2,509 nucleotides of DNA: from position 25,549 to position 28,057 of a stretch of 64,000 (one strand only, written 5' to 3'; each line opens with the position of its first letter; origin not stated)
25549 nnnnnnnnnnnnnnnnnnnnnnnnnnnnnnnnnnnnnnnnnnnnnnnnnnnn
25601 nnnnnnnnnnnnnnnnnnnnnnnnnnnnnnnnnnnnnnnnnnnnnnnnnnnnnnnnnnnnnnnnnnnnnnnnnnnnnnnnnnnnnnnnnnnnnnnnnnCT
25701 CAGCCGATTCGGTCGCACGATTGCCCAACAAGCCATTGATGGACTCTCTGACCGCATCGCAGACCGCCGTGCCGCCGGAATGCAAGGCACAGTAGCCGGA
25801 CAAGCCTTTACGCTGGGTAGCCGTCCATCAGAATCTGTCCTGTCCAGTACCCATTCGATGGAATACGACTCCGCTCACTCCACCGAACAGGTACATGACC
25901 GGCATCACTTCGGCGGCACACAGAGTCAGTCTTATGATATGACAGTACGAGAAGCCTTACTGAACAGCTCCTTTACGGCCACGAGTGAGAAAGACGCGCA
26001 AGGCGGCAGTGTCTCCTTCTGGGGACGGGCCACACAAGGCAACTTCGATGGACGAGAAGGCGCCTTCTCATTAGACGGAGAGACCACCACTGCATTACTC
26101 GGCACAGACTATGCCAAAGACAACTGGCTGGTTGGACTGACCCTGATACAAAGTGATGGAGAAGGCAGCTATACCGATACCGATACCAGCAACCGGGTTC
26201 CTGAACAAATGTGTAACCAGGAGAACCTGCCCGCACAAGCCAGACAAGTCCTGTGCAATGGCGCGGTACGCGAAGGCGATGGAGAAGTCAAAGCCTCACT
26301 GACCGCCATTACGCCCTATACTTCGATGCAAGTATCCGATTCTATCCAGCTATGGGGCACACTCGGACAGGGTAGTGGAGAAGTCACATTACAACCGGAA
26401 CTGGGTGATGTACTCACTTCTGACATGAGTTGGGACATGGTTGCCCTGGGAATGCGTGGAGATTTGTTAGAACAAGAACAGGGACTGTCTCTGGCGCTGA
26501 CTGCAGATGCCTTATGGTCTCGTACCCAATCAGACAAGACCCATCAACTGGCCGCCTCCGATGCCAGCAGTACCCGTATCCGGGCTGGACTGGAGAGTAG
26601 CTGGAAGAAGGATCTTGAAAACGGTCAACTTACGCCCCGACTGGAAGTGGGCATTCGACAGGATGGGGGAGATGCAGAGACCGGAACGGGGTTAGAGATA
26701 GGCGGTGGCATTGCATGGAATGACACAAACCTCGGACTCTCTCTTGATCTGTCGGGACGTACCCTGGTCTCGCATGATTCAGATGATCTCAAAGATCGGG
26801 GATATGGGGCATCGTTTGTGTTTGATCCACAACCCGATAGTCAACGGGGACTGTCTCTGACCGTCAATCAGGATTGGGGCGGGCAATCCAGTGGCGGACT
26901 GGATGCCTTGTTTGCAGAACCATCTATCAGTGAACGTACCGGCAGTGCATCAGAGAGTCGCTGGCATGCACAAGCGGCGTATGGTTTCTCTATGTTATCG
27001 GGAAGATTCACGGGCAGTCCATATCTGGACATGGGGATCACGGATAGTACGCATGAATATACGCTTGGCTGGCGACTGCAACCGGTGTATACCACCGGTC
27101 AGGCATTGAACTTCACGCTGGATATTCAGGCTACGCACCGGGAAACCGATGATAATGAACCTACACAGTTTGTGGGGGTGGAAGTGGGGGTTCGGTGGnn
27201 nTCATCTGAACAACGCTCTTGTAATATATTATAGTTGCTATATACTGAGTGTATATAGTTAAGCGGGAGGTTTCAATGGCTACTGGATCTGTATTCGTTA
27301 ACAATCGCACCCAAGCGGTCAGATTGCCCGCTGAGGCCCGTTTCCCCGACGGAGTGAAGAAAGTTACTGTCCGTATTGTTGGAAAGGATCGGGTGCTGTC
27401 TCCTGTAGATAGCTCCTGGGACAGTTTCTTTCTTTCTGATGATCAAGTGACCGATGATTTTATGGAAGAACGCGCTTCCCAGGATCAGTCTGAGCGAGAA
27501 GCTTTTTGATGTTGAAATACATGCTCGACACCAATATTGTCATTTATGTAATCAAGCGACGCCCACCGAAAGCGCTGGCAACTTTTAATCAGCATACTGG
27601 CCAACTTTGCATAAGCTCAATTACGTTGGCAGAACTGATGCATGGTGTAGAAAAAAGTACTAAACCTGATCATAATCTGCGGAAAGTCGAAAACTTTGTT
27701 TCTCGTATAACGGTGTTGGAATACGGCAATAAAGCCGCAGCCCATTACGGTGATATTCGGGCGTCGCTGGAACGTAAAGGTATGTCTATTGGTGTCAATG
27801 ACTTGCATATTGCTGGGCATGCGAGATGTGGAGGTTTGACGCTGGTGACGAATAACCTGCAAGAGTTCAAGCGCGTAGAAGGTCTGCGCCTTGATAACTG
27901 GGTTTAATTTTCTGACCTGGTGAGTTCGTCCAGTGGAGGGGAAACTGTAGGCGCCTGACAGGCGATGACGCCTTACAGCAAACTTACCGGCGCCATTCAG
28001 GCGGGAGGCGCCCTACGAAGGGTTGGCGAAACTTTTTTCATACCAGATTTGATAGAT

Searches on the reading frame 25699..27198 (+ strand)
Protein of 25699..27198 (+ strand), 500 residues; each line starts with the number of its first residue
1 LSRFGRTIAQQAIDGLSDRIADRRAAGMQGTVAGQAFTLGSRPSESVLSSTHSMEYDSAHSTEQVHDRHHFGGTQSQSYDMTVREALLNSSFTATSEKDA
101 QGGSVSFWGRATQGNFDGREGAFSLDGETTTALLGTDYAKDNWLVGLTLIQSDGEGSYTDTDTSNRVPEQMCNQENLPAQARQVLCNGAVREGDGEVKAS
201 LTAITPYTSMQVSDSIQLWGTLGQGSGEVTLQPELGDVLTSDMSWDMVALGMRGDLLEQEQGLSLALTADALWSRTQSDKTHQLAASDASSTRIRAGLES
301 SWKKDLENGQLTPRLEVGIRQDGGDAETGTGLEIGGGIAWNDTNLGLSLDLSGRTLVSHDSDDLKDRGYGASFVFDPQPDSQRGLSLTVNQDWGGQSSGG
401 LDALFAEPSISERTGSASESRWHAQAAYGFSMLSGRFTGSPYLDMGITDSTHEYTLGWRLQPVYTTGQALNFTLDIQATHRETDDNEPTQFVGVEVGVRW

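Call 43: search_protein_families(library=pfam, proteins=[window:25699-27198:+], max_evalue=10)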
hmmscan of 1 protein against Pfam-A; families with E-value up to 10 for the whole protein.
window:25699-27198:+ (500 aa): 2 families
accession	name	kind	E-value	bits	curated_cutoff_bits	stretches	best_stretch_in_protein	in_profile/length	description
PF03797.25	Autotransporter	-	6.6e-07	29.8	26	2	107-164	1-61/255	Autotransporter beta-domain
PF13505.12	OMP_b-brl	-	0.023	15.3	28.7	1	282-391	12-76/175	Outer membrane protein beta-barrel domain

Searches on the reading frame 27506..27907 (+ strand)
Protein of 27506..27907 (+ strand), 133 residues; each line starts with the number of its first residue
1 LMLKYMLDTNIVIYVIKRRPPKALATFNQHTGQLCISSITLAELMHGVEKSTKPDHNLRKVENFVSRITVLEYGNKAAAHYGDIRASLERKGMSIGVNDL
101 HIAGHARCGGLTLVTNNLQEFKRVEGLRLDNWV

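Call 9: search_protein_families(library=pfam, proteins=[window:27506-27907:+])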
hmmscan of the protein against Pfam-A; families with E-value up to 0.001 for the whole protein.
window:27506-27907:+ (133 aa): 1 family
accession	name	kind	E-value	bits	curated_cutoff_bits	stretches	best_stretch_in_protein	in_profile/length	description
PF01850.27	PIN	-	9.3e-19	68.7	23.6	1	5-126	1-119/120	PIN domain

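Call 12: find_encoding_contigs(protein=window:27506-27907:+, flank=8000, max_places=10)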
Protein window:27506-27907:+ (133 aa): no gene with exactly this product is on record in the collection.
